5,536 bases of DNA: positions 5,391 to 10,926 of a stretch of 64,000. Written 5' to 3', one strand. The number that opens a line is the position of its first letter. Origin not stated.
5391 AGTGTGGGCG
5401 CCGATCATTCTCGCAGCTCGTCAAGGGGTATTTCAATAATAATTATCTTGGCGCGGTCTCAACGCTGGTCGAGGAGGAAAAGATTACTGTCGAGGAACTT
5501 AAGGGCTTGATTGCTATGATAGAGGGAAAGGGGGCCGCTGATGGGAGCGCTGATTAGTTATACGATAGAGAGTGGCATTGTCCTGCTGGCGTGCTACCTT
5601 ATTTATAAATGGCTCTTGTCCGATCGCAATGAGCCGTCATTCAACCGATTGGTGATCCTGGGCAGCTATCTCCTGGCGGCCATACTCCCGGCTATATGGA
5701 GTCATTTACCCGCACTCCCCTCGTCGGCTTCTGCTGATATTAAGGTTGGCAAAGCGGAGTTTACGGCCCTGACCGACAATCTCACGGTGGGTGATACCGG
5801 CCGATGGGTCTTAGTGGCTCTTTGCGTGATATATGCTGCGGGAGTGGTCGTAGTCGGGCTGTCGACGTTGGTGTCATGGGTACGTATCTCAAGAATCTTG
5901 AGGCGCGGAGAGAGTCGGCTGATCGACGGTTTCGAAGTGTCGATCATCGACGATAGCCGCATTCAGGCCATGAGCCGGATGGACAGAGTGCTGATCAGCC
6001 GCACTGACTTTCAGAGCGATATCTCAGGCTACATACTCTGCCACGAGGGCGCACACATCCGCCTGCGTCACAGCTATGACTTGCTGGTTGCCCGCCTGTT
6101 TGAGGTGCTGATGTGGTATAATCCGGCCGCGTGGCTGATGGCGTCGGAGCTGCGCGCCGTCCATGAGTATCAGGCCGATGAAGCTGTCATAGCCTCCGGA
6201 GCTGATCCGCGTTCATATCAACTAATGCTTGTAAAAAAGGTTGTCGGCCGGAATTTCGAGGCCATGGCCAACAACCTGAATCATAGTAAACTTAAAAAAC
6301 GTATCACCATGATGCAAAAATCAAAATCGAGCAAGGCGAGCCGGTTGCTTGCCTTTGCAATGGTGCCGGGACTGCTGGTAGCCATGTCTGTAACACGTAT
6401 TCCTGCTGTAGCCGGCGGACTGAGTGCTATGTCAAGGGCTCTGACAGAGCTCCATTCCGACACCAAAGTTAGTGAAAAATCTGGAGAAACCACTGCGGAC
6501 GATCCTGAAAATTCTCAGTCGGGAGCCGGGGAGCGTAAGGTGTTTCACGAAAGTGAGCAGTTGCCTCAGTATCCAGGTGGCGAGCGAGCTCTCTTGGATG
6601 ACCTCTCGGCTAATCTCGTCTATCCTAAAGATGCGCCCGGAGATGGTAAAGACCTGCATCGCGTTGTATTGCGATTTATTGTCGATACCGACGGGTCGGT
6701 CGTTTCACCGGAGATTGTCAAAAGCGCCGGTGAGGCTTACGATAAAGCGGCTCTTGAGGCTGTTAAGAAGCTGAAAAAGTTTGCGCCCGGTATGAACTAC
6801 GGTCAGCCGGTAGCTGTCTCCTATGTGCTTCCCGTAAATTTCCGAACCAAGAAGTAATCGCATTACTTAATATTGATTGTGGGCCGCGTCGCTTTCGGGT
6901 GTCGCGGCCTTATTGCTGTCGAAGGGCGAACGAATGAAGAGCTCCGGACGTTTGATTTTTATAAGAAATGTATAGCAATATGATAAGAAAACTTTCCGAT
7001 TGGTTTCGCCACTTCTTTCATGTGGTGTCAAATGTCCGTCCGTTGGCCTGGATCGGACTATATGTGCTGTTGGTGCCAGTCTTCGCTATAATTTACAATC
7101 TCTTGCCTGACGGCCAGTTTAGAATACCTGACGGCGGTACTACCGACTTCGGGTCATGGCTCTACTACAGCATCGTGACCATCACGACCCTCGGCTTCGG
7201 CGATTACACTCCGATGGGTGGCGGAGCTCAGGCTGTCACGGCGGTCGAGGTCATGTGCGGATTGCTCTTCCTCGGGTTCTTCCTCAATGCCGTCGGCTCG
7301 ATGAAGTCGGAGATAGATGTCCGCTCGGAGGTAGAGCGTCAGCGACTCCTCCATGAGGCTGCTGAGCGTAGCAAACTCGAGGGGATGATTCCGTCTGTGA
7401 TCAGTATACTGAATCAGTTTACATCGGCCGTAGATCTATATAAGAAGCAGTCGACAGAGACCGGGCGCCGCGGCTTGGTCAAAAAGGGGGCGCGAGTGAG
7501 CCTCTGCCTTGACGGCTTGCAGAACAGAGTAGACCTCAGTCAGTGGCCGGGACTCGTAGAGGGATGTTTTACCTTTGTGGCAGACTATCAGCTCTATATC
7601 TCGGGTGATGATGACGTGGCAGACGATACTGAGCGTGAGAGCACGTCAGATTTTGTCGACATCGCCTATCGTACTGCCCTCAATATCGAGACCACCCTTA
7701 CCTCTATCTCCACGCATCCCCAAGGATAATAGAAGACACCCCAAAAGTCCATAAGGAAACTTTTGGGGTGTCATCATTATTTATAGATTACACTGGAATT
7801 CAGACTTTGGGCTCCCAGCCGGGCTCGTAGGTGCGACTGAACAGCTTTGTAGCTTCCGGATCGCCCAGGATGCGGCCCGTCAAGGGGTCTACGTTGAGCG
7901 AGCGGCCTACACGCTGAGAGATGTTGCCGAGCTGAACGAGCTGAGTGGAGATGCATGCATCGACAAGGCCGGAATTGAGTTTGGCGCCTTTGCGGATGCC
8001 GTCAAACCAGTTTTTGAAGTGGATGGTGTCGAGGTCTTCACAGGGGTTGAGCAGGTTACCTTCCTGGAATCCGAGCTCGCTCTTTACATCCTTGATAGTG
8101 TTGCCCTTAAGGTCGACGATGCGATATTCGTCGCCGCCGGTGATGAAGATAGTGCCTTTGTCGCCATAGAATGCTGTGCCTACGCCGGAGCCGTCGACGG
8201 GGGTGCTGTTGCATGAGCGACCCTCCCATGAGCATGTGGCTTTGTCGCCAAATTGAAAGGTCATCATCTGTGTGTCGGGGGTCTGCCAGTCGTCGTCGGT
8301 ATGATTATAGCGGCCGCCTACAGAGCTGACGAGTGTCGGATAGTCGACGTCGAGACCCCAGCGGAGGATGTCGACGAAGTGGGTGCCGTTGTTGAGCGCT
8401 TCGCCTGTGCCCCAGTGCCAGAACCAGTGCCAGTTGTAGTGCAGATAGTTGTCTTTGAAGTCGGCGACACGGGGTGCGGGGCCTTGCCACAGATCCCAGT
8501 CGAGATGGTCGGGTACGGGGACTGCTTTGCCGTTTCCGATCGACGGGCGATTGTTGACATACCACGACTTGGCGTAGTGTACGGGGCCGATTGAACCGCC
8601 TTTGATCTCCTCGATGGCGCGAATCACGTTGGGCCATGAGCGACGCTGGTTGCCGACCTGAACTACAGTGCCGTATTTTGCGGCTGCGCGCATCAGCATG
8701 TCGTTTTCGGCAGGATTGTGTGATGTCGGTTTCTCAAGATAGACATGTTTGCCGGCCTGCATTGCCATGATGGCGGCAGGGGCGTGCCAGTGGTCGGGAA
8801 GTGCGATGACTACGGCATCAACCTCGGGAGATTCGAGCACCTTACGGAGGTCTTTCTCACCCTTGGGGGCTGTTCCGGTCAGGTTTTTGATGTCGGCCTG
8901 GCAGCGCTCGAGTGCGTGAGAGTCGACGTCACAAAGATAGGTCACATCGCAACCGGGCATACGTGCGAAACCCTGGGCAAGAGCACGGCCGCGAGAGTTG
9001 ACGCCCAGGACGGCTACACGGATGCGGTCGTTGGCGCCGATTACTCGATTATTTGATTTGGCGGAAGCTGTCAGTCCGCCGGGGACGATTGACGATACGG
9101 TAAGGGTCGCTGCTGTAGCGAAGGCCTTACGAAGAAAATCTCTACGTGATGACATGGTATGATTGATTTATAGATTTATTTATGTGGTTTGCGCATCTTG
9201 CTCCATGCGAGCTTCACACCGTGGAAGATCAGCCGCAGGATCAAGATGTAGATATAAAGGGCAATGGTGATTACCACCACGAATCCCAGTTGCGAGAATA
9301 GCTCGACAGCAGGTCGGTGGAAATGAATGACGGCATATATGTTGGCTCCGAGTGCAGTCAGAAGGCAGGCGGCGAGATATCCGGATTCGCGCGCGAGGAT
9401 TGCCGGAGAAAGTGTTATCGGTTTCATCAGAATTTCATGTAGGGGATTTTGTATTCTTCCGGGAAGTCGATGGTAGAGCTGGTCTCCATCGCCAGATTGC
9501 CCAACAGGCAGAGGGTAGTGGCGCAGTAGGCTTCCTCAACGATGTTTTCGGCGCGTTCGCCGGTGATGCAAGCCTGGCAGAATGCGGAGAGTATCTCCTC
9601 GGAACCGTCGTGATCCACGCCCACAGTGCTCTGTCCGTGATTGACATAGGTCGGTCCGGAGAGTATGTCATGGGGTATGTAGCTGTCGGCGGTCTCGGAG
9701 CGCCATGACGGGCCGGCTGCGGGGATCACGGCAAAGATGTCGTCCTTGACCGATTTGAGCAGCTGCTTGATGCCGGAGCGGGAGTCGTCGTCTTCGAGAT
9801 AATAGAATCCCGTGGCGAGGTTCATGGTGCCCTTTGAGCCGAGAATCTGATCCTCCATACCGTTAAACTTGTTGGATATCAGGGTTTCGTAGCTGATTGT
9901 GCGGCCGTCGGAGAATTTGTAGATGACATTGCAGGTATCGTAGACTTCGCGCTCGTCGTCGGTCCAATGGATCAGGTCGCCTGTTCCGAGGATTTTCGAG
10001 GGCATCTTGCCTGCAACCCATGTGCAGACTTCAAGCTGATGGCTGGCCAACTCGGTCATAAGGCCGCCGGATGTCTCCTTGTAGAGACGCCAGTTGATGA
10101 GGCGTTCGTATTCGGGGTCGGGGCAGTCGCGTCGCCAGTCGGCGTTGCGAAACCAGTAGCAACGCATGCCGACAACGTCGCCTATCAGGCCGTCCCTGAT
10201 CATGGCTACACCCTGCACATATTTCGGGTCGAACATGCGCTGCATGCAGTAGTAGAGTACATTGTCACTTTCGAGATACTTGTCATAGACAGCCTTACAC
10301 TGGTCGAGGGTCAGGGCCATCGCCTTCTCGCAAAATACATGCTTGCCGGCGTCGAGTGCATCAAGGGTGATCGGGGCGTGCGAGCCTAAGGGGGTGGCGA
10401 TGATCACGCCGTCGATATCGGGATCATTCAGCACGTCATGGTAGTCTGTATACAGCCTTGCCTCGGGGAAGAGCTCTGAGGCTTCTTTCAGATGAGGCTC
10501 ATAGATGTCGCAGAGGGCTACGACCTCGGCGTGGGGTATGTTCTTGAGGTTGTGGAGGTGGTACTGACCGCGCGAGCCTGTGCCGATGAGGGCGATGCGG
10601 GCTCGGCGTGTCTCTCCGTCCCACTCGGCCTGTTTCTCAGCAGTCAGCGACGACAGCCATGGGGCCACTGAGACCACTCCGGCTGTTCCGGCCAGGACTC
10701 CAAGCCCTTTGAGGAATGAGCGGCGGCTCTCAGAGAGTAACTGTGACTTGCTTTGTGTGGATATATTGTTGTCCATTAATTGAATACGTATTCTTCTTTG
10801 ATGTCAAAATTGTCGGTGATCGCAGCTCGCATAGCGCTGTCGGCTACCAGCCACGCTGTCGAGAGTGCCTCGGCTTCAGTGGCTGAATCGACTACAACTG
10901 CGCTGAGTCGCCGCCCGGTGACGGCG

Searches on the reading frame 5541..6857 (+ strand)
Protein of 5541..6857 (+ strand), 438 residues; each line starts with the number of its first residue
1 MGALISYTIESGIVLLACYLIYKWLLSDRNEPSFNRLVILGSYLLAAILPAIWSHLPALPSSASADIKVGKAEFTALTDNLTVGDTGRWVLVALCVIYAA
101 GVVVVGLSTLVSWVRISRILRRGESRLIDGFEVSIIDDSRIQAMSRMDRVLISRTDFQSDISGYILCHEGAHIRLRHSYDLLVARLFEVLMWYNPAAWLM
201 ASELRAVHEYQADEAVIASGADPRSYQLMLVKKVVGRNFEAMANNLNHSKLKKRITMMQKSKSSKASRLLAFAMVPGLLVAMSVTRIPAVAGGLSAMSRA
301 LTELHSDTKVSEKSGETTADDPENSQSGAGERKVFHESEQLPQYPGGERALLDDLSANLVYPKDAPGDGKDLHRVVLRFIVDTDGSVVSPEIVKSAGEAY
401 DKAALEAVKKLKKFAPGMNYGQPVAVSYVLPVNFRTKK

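Call 84: search_protein_families(library=pfam, max_evalue=0.00001, proteins=[window:5541-6857:+])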
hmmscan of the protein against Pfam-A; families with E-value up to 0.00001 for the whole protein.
window:5541-6857:+ (438 aa): 2 families
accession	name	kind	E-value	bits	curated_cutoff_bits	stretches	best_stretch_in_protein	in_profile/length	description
PF03544.19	TonB_C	-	1.4e-14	54.7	24.6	1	358-435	2-78/79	Gram-negative bacterial TonB protein C-terminal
PF05569.17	Peptidase_M56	-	1.8e-13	50.8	31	1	149-258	177-296/296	BlaR1 peptidase M56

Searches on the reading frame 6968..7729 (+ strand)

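Call 84: search_protein_families(library=pfam, max_evalue=0.00001, proteins=[window:6968-7729:+])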
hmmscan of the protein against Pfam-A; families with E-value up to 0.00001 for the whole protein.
window:6968-7729:+ (253 aa): 1 family
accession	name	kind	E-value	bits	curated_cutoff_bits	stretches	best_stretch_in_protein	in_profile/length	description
PF07885.22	Ion_trans_2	-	4e-12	46.3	22.5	1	33-112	3-76/79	Ion channel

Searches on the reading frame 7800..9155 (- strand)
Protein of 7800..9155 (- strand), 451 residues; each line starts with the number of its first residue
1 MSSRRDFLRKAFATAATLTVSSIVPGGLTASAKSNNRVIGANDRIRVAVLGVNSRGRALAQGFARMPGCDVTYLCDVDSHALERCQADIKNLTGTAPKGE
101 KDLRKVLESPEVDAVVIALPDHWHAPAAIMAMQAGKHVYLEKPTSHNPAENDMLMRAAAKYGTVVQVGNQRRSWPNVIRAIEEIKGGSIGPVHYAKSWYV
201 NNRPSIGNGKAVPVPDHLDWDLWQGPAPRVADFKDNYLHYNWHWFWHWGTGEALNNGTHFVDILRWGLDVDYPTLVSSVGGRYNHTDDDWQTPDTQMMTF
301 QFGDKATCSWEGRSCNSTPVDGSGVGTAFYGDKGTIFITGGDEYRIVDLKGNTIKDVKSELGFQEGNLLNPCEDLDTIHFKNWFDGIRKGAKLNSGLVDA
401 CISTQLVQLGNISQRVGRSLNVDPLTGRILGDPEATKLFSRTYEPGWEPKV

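Call 84: search_protein_families(library=pfam, max_evalue=0.00001, proteins=[window:7800-9155:-])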
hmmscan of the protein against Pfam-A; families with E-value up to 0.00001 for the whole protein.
window:7800-9155:- (451 aa): 4 families
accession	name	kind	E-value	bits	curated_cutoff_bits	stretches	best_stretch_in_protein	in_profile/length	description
PF01408.29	GFO_IDH_MocA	-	1.3e-17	65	24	1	45-168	1-119/120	Oxidoreductase family, NAD-binding Rossmann fold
PF19051.5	GFO_IDH_MocA_C2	-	2.2e-12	47.5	23.3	1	211-447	45-252/254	Oxidoreductase family, C-terminal alpha/beta domain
PF02894.22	GFO_IDH_MocA_C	-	1.7e-09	38.3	22.9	1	230-420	30-216/218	Oxidoreductase family, C-terminal alpha/beta domain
PF22725.1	GFO_IDH_MocA_C3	-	6.4e-08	33.1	27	1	233-336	23-123/124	GFO/IDH/MocA C-terminal domain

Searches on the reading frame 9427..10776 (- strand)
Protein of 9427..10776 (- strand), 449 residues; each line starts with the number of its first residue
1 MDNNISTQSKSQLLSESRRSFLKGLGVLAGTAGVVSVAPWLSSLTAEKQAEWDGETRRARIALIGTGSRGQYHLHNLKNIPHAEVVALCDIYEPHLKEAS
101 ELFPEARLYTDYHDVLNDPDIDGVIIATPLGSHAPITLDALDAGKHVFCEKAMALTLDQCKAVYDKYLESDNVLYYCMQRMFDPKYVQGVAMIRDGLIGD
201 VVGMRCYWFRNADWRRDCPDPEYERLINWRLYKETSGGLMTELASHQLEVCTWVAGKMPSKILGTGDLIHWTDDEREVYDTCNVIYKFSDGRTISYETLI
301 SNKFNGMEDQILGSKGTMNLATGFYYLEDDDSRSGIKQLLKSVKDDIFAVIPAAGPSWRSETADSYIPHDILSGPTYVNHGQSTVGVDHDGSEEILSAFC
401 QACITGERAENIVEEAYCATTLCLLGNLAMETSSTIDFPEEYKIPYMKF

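Call 84: search_protein_families(library=pfam, max_evalue=0.00001, proteins=[window:9427-10776:-])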
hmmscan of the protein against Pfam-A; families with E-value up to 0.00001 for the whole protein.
window:9427-10776:- (449 aa): 3 families
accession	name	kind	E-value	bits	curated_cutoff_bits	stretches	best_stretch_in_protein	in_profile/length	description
PF01408.29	GFO_IDH_MocA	-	4.8e-24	85.8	24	1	60-174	2-116/120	Oxidoreductase family, NAD-binding Rossmann fold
PF22725.1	GFO_IDH_MocA_C3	-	1.5e-15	57.8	27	1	191-318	6-123/124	GFO/IDH/MocA C-terminal domain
PF02894.22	GFO_IDH_MocA_C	-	4.4e-12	46.7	22.9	1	192-319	3-128/218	Oxidoreductase family, C-terminal alpha/beta domain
